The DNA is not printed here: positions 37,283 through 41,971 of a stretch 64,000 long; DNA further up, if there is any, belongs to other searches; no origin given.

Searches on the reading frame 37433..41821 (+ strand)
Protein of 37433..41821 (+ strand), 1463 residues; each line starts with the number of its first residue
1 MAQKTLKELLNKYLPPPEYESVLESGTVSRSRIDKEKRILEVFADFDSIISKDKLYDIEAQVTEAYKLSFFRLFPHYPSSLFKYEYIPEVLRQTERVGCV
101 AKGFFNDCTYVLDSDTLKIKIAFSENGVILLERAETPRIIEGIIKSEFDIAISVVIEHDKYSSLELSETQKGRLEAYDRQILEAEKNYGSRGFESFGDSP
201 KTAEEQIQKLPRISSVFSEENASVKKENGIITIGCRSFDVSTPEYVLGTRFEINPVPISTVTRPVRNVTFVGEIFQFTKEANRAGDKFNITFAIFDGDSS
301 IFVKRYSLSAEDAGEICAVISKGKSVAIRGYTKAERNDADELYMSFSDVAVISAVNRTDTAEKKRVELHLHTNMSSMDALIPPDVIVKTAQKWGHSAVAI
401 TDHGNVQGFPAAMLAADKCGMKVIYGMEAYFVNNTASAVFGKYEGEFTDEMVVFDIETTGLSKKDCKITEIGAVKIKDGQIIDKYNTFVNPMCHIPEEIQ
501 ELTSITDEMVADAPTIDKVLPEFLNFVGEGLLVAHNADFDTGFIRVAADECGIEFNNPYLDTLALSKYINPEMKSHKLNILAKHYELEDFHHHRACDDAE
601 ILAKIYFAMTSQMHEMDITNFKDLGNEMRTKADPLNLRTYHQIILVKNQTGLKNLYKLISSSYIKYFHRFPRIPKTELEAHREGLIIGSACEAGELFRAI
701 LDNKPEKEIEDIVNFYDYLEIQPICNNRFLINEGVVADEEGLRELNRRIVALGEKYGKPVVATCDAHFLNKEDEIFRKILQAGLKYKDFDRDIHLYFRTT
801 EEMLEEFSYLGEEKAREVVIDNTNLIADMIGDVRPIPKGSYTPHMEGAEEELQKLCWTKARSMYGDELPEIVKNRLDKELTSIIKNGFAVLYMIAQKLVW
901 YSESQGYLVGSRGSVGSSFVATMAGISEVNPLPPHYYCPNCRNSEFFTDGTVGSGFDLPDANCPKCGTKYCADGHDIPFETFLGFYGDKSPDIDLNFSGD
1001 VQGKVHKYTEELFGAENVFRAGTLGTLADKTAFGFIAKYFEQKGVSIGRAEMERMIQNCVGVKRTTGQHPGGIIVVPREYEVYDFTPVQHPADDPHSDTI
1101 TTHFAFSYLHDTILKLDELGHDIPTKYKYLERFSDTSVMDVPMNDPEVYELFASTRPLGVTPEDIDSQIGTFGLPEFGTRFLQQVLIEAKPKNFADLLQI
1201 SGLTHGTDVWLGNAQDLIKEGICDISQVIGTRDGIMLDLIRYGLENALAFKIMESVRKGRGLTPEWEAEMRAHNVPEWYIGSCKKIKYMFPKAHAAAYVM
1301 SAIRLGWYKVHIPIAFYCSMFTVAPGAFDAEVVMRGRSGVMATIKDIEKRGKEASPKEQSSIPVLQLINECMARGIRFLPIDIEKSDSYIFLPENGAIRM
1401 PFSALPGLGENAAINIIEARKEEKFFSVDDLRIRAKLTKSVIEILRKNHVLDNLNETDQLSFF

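Call 56: search_protein_families(library=pfam, proteins=[window:37433-41821:+], max_evalue=0.00001)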
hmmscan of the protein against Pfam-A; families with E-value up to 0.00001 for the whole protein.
window:37433-41821:+ (1463 aa): 5 families
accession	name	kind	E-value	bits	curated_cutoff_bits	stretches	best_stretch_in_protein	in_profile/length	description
PF07733.18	DNA_pol3_alpha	-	7.5e-57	193.3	23.9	2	851-1042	2-153/260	Bacterial DNA polymerase III alpha NTPase domain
PF00929.31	RNase_T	-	9.4e-38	130.8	24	1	452-606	1-164/164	Exonuclease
PF02811.25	PHP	-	1.1e-31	110.8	26.4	1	367-716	1-148/164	PHP domain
PF17657.6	DNA_pol3_finger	-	1.4e-19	70.5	22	1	1135-1260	19-147/166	Bacterial DNA polymerase III alpha subunit finger domain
PF14579.12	HHH_6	-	2.4e-14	53.7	25.6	1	1375-1456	1-85/90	Helix-hairpin-helix motif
